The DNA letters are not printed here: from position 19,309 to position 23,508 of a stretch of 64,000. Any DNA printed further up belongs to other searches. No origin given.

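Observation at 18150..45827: Self-contained sulfated-glycan PUL with an unusual GH10 + GH5 + GH3 + four-sulfatase set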

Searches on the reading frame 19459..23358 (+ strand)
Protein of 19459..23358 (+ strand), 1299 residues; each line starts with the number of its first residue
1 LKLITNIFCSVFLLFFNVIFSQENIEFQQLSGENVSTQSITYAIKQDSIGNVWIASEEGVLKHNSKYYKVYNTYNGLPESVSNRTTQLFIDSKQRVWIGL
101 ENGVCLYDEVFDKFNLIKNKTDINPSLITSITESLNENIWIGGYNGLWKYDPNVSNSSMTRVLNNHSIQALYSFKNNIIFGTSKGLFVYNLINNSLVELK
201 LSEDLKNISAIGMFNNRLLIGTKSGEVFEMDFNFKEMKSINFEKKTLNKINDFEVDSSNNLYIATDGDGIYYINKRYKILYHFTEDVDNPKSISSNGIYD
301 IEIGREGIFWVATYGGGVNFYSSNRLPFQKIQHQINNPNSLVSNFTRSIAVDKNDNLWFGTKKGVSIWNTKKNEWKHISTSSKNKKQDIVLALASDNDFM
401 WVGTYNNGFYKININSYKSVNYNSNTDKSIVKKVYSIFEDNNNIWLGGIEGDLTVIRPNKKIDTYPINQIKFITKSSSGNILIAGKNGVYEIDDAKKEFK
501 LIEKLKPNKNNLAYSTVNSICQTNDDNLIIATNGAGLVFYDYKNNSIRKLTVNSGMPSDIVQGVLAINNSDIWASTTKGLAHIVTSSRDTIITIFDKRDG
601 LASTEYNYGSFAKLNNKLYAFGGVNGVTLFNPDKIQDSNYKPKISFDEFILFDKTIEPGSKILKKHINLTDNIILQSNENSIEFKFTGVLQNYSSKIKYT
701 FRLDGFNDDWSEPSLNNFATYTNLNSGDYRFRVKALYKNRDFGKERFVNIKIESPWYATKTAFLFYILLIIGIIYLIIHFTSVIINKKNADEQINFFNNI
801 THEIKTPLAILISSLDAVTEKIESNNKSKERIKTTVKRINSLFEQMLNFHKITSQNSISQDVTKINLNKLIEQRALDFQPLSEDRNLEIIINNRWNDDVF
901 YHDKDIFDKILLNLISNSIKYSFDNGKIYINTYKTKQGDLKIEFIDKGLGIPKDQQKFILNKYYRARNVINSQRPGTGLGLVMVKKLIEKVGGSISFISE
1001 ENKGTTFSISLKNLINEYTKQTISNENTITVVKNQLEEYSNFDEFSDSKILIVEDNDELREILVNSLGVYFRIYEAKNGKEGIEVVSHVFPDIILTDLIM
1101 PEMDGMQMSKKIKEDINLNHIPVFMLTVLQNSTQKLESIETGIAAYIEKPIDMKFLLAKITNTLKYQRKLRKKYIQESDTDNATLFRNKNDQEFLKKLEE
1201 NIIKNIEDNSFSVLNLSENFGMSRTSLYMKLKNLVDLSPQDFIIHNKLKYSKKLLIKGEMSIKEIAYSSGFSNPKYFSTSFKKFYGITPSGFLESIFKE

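Call 3: search_protein_families(library=pfam, proteins=[window:19459-23358:+])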
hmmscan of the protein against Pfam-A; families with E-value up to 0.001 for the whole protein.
window:19459-23358:+ (1299 aa): 12 families
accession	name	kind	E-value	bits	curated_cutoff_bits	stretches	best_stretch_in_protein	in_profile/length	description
PF02518.31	HATPase_c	-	1.6e-21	77.2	26.4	1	903-1012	2-108/111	Histidine kinase-, DNA gyrase B-, and HSP90-like ATPase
PF07494.17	Reg_prop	-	5.2e-21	72.5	20.4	0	341-362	2-23/24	Two component regulator propeller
PF00072.30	Response_reg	-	1.5e-20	73.8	30.2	1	1050-1160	1-110/111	Response regulator receiver domain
PF12833.13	HTH_18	-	5.7e-18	65.4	33.6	1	1216-1294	1-79/80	Helix-turn-helix domain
PF07495.19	Y_Y_Y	-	3.2e-14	53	26.6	1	693-741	4-52/65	Y_Y_Y domain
PF00165.29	HTH_AraC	-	4.6e-13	49.4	26.6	1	1257-1290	6-38/42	Bacterial regulatory helix-turn-helix proteins, AraC family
PF00512.31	HisKA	-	5.6e-10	39.6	26.9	1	794-854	3-65/66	His Kinase A (phospho-acceptor) domain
PF24807.1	WD40_CDC20-Fz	-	6.1e-07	29.5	200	0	173-277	18-122/292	CDC20/Fizzy WD40 domain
PF23409.1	Beta-prop_EML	-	1.5e-05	25.1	88.2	0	362-534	88-261/267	Echinoderm microtubule-associated protein first beta-propeller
PF08450.18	SGL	-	3.5e-05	24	26.3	0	202-274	40-112/246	SMP-30/Gluconolactonase/LRE-like region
PF22701.2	Mala_s_1-like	-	6.9e-05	23.1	27.5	1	348-574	3-192/195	Mal s 1 allergenic protein-like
PF13570.13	Beta-prop_ACSF4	-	0.00092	19.1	133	0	394-594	100-297/329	Beta-alanine-activating enzyme, beta-propeller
